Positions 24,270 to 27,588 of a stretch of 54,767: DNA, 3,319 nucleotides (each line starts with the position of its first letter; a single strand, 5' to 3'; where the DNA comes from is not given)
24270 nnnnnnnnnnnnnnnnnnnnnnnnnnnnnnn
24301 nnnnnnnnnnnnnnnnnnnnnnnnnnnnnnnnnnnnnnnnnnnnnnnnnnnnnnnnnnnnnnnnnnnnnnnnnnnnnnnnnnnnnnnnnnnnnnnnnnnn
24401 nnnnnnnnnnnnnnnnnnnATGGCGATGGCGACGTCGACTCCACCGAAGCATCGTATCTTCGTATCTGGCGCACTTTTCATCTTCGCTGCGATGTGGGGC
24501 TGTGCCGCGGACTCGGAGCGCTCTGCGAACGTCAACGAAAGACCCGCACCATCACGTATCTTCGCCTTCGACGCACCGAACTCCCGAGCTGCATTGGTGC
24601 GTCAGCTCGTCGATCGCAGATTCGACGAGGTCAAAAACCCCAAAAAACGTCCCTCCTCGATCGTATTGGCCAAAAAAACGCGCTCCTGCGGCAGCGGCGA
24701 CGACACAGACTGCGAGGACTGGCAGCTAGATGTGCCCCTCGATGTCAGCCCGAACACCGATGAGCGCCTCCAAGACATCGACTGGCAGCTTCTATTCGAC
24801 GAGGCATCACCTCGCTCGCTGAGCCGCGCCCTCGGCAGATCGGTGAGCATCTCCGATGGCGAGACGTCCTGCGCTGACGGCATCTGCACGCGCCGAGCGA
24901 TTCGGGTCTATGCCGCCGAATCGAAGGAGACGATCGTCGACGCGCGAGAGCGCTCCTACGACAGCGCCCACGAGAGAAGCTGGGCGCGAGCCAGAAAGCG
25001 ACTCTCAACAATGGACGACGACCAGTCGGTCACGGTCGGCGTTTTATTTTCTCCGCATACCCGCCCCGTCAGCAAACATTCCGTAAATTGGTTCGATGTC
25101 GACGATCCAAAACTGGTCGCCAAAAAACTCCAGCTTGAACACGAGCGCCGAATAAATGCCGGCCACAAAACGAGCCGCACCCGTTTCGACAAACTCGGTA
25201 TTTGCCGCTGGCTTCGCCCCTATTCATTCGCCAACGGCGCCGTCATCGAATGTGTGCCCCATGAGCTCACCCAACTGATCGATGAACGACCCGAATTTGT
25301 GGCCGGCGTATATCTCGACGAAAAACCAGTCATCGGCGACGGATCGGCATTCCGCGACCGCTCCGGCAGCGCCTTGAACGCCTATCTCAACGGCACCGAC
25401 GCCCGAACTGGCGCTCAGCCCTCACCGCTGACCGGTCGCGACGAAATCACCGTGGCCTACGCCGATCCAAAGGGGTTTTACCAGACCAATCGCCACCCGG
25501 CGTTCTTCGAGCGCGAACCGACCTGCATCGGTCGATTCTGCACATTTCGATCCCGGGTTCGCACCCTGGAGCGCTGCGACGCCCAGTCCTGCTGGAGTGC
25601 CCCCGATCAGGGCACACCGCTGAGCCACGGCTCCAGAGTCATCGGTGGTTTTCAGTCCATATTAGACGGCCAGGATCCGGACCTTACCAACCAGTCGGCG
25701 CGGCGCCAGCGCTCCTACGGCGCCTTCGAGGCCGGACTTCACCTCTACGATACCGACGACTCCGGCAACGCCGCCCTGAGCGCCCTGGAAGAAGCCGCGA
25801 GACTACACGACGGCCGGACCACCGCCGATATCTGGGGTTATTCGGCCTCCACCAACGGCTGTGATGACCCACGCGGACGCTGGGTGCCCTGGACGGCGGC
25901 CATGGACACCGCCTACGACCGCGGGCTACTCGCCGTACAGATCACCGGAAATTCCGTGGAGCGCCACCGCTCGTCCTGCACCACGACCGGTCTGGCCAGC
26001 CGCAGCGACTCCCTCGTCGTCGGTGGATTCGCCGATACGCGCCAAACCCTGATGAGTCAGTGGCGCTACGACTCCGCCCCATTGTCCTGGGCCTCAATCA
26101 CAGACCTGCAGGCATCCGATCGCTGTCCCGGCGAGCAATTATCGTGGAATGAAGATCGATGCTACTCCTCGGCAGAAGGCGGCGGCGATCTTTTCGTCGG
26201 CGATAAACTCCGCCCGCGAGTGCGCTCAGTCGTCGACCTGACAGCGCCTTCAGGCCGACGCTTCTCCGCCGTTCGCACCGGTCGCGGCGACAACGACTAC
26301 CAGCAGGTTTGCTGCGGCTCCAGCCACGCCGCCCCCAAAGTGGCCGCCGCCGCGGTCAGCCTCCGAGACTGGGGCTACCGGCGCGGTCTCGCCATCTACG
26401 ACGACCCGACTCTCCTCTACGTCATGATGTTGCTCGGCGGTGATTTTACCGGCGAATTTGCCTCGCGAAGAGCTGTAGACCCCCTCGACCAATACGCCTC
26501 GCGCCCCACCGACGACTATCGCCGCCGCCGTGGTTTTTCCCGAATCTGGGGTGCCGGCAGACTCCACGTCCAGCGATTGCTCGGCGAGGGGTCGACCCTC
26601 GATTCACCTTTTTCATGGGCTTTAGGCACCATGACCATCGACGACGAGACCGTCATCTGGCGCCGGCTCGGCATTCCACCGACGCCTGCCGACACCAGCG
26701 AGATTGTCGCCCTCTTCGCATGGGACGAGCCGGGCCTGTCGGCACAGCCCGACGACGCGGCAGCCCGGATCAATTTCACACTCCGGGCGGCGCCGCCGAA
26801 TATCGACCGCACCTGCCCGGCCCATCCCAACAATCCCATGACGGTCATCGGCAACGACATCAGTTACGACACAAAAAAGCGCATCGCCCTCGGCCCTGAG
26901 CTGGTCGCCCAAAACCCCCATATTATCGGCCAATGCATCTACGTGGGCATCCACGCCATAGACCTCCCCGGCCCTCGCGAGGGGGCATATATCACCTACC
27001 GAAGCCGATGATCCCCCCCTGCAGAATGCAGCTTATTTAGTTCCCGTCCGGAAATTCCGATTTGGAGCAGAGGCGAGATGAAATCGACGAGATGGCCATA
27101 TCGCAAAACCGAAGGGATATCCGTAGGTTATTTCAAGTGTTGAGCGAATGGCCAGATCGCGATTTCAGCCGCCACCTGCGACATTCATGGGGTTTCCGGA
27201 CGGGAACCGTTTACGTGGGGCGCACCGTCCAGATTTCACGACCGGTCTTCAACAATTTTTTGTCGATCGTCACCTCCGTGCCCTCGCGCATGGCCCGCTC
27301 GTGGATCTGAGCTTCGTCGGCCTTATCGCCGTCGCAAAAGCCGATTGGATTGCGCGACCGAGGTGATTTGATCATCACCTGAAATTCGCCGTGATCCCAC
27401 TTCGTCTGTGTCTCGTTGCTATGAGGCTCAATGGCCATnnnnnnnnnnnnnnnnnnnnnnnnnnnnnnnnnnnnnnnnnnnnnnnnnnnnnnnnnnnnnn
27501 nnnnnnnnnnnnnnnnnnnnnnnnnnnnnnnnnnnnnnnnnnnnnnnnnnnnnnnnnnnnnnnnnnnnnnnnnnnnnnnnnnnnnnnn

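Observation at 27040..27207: Second diverged copy of the same element, with compensatory stem changes: candidate new structured-RNA / palindromic-element family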

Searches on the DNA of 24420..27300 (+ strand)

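Call 35: search_rna_families(source=window, start=26950, end=27300, threshold=evalue, max_evalue=10)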
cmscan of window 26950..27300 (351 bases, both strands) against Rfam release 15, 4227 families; matches with E-value up to 10: 1.
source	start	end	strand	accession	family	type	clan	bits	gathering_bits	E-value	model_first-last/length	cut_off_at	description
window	26953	27067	-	RF02145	MEG8_1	Gene; lncRNA;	-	14.2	70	0.41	1-97/97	no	Maternally expressed 8 exon 1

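Call 54: search_with_rna_model(model_id=R1, sources=[L113, L114, L115, L116, L117, L118, L119, L120, L121, L122, L110, L112], filters=default, max_evalue=10)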
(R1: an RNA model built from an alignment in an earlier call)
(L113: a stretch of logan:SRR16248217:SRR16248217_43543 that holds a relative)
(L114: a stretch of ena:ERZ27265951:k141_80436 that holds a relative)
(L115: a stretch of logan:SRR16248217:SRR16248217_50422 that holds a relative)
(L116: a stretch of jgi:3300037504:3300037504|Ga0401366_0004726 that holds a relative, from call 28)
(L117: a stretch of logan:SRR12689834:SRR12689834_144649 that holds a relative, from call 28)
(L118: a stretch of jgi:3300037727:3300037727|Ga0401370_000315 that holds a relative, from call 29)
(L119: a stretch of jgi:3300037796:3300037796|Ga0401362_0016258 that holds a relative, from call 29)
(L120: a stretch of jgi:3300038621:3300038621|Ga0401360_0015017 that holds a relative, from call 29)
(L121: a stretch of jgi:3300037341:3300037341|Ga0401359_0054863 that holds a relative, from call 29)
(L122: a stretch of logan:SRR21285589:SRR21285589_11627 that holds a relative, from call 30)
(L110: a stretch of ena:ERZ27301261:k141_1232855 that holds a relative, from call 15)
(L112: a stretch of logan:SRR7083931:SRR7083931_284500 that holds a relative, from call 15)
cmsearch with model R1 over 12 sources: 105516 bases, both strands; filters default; matches with E-value up to 10: 10.
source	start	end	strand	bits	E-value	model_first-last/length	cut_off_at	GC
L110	10230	10401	-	188.7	3.6e-50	1-172/172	no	0.52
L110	13782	13944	-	111.1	8.1e-29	1-172/172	no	0.5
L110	10230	10401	+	50.5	3.7e-12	1-172/172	no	0.52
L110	2862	3010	-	28.4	4.5e-06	1-172/172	no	0.51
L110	13799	13932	+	22.8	0.00015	1-172/172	no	0.51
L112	4508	4539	-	20.7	0.0006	141-172/172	5'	0.62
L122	952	1004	-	8.3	1.5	1-172/172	no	0.72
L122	12964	13041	+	8.1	1.7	1-172/172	no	0.69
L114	5638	5669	-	7.4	2.7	1-172/172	no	0.5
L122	13125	13174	+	6.9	3.6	1-172/172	no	0.82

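Call 62: search_with_rna_model(model_id=R1, sources=[L113, L114, L115, L116, L118, L119, L122], filters=off, max_evalue=0.1)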
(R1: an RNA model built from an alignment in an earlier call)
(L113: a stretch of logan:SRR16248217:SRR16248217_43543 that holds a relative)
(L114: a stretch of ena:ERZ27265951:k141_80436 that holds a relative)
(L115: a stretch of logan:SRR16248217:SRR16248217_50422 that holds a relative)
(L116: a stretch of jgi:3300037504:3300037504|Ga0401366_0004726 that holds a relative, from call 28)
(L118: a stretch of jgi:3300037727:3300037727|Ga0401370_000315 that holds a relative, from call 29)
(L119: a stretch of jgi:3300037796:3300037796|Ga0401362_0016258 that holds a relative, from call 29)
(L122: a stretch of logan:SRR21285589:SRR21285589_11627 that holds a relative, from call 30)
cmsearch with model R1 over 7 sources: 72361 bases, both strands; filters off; matches with E-value up to 0.1: 8.
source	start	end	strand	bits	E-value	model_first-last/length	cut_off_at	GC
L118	421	481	-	13.5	0.038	1-172/172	no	0.69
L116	4576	4628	+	13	0.053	1-172/172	no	0.6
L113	10938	11019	-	12.9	0.055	1-172/172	no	0.62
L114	2146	2194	+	12.9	0.057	1-172/172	no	0.69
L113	2965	3011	-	12.8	0.059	1-172/172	no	0.64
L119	3415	3484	-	12.7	0.062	1-172/172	no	0.44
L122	1212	1274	-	12.4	0.077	1-172/172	no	0.65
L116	6069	6143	+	12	0.098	1-172/172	no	0.67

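Call 72: search_dna_similar(query=window:27036-27211:+, collection=plasmids, mode=distant, max_evalue=0.01, max_rows=10)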
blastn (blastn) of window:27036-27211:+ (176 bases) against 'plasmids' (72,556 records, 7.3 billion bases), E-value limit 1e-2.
No match.

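Call 83: search_with_rna_model(model_id=R2, sources=[L113, L114, L115, L116, L118, L119, L122], filters=off, max_evalue=0.5)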
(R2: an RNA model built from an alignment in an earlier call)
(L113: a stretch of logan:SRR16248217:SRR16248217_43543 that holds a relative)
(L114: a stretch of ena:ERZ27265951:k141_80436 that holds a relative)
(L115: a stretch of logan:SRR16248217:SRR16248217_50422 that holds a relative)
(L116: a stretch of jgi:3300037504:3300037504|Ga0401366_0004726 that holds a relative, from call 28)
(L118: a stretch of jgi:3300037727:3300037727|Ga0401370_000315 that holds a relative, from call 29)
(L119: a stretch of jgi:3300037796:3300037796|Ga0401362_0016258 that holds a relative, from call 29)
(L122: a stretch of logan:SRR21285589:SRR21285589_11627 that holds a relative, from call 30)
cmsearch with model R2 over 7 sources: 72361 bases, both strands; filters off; matches with E-value up to 0.5: 12.
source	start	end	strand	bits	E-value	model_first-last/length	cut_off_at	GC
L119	3415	3484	-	13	0.066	1-173/173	no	0.44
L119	3415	3484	+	12.9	0.07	1-173/173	no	0.44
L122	10611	10669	-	12.3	0.11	1-173/173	no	0.64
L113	10938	11019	+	11.9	0.13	1-173/173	no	0.62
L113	10938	11019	-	11.8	0.14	1-173/173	no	0.62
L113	3875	3924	+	11.2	0.21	1-173/173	no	0.68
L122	10611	10669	+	10.7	0.28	1-173/173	no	0.64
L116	980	1051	-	10.6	0.29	1-173/173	no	0.64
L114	2146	2193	+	10.5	0.3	1-173/173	no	0.71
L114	10688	10719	-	10.4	0.32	1-173/173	no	0.72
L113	2965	3011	-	10.4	0.33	1-173/173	no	0.64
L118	4922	4964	-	10.3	0.35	1-173/173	no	0.84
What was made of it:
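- No copy was found in 72 kb of relatives with filters off (calls 62, 83).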

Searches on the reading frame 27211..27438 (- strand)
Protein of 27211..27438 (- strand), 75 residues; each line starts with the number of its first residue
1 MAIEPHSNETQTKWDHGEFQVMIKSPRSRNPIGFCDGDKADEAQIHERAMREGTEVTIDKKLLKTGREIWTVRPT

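Call 14: search_protein_families(library=pfam, proteins=[window:27211-27438:-])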
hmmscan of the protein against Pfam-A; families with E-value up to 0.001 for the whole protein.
window:27211-27438:- (75 aa): 0 families

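Call 15: find_encoding_contigs(protein=window:27211-27438:-, flank=10000, max_places=10)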
Protein window:27211-27438:- (75 aa): 3 contigs read that carry it; 3 places shown.
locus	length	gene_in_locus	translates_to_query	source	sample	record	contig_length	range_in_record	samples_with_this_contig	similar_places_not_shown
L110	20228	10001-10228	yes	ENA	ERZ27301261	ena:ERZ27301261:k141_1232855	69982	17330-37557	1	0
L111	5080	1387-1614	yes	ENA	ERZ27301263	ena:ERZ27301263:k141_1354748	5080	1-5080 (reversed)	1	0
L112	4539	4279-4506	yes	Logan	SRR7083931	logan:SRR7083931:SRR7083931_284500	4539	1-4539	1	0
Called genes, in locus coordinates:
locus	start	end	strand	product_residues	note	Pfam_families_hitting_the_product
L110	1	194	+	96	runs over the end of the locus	-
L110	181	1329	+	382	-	PF00730:HhH-GPD, PF00633:HHH, PF14815:NUDIX_4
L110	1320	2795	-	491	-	PF13396:PLDc_N, PF13091:PLDc_2, PF00614:PLDc (weak), PF13091:PLDc_2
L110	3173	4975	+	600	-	PF08439:Peptidase_M3_N, PF01432:Peptidase_M3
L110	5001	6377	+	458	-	PF07992:Pyr_redox_2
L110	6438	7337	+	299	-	PF13453:Zn_ribbon_TFIIB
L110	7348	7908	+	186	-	-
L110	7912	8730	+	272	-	-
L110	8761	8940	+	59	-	-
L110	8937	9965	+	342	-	PF00639:Rotamase (faint), PF13145:Rotamase_2 (weak)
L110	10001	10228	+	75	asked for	-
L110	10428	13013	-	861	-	-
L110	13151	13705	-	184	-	PF00881:Nitroreductase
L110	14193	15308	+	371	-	PF05222:AlaDh_PNT_N, PF02826:2-Hacid_dh_C (faint), PF01262:AlaDh_PNT_C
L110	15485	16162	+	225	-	PF04542:Sigma70_r2, PF08281:Sigma70_r4_2, PF04545:Sigma70_r4 (faint)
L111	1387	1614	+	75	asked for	-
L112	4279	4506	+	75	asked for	-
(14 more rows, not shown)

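Call 27: find_homologous_proteins(query=window:27211-27438:-, max_evalue=0.01)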
Query window:27211-27438:- (75 aa): 125 proteins with E <= 0.01 among 125 candidates; the best 120 are listed.
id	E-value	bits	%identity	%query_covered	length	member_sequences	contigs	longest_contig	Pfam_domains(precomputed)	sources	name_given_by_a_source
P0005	1.3e-44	167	100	100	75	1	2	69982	-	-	-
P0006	3.5e-37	143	85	100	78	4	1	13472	-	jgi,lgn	jgi:hypothetical protein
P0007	3.9e-35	137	83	100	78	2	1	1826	-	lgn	-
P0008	5.3e-35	137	84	97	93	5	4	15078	-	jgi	jgi:hypothetical protein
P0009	1.0e-34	136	80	100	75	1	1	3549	-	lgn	-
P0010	1.0e-34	136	81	100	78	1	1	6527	-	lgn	-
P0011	2.1e-34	135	84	97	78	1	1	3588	-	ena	-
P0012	1.7e-33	132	79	100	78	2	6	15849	-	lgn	-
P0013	5.5e-33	130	81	96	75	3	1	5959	-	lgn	-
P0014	1.5e-32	129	81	97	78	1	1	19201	-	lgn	-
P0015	2.7e-32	128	81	96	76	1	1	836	-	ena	-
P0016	2.8e-32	128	77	100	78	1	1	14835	-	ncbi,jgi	jgi:hypothetical protein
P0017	8.1e-32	126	78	97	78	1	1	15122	-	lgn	-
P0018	3.8e-31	124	75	100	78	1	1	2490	-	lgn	-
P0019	9.3e-31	123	73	100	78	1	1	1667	-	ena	-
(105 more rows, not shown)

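Call 28: find_encoding_contigs(protein=P0006, flank=10000, max_places=4)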
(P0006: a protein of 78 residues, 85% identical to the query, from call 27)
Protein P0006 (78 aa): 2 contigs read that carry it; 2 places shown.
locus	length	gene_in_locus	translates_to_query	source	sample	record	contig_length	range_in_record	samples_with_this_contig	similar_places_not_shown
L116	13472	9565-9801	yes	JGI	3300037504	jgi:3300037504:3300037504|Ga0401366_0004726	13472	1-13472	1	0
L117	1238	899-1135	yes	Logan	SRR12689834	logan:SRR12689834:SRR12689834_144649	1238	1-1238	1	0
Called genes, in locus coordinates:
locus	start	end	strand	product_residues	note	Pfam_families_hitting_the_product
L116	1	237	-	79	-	?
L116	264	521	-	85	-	-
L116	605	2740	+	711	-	PF00069:Pkinase, PF01636:APH (faint), PF07714:PK_Tyr_Ser-Thr, PF00753:Lactamase_B (weak), PF19583:ODP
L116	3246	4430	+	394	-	PF04851:ResIII (weak), PF00270:DEAD, PF00271:Helicase_C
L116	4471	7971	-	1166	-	PF00069:Pkinase, PF07714:PK_Tyr_Ser-Thr, PF13191:AAA_16, PF00515:TPR_1 (faint), PF07719:TPR_2 (faint), PF13181:TPR_8 (faint), PF17874:TPR_MalT (weak), PF13424:TPR_12 (weak)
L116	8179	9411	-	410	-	PF00890:FAD_binding_2 (weak), PF01266:DAO (faint), PF03486:HI0933_like, PF07992:Pyr_redox_2 (faint), PF13738:Pyr_redox_3 (faint), PF22780:HI0933_like_1st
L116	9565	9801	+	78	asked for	-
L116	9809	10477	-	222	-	PF02798:GST_N, PF13417:GST_N_3, PF13409:GST_N_2, PF00043:GST_C (weak), PF13410:GST_C_2 (faint), PF14497:GST_C_3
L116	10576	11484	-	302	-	PF00561:Abhydrolase_1, PF12697:Abhydrolase_6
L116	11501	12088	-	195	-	PF00440:TetR_N, PF16859:TetR_C_11 (weak)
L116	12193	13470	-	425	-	?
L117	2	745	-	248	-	?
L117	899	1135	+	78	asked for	-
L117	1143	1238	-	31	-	?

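Call 29: find_encoding_contigs(protein=P0008, flank=10000, max_places=4)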
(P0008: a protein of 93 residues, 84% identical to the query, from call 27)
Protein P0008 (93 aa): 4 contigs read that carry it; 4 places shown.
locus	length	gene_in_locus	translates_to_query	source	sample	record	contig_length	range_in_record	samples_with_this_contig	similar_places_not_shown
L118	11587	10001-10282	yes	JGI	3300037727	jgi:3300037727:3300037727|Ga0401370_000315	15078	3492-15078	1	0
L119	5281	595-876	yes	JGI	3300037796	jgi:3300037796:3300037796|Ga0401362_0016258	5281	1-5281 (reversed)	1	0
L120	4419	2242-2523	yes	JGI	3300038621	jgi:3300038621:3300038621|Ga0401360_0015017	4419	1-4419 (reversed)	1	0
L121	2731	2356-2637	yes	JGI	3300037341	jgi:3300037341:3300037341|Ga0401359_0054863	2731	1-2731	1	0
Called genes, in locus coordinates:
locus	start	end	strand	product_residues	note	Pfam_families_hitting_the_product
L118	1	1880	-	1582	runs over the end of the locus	PF00069:Pkinase, PF03109:ABC1 (faint), PF07714:PK_Tyr_Ser-Thr, PF20703:nSTAND1, PF13191:AAA_16 (weak), PF23381:Beta-prop_IFT122_1st, PF25174:Beta-prop_THOC3 (weak), PF23414:Beta-prop_EML_2 (weak), +1 more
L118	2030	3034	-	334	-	PF00248:Aldo_ket_red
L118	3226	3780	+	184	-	PF14062:DUF4253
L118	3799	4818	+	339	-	PF00561:Abhydrolase_1, PF12146:Hydrolase_4, PF12697:Abhydrolase_6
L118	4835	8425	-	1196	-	PF00069:Pkinase, PF07714:PK_Tyr_Ser-Thr, PF13191:AAA_16, PF00515:TPR_1 (faint), PF07719:TPR_2 (faint), PF13181:TPR_8 (faint), PF13424:TPR_12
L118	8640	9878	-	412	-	PF00890:FAD_binding_2 (weak), PF01266:DAO (faint), PF03486:HI0933_like, PF07992:Pyr_redox_2 (faint), PF22780:HI0933_like_1st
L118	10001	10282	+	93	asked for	-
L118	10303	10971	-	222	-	PF02798:GST_N, PF13417:GST_N_3, PF13409:GST_N_2, PF00043:GST_C, PF13410:GST_C_2 (weak)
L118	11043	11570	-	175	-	PF00561:Abhydrolase_1 (faint), PF12697:Abhydrolase_6 (weak)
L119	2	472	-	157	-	?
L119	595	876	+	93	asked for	-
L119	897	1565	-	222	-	PF02798:GST_N, PF13417:GST_N_3, PF13409:GST_N_2, PF00043:GST_C, PF13410:GST_C_2 (weak)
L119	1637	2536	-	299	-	PF00561:Abhydrolase_1 (faint), PF12697:Abhydrolase_6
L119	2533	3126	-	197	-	PF00440:TetR_N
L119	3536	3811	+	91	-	PF13560:HTH_31, PF12844:HTH_19 (weak), PF01381:HTH_3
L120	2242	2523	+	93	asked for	-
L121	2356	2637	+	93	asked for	-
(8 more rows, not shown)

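Call 30: find_encoding_contigs(protein=P0014, flank=10000, max_places=4)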
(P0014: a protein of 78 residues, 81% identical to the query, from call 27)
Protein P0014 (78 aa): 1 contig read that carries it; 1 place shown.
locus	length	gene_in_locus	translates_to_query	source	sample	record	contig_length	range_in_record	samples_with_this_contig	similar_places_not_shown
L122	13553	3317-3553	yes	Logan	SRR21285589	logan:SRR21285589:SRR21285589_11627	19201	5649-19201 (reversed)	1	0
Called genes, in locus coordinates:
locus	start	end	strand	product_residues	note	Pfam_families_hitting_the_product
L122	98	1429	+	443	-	PF00188:CAP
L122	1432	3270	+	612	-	-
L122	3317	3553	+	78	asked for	-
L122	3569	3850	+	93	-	PF00708:Acylphosphatase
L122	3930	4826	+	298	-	PF00126:HTH_1, PF03466:LysR_substrate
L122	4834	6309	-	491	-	PF04389:Peptidase_M28, PF01546:Peptidase_M20, PF07687:M20_dimer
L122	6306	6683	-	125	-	-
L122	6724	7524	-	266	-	-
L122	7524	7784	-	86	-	PF01106:NifU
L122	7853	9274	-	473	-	PF02557:VanY (weak)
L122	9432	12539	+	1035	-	PF19077:Big_13, PF09136:Glucodextran_B (weak), PF19077:Big_13, PF19077:Big_13, PF17936:Big_6, PF19077:Big_13, PF17936:Big_6, PF19077:Big_13, +7 more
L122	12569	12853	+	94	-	-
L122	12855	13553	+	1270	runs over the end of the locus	PF12705:PDDEXK_1, PF01443:Viral_helicase1 (faint), PF13086:AAA_11, PF13245:AAA_19, PF13604:AAA_30, PF20720:nSTAND3 (weak), PF13086:AAA_11, PF13087:AAA_12, +2 more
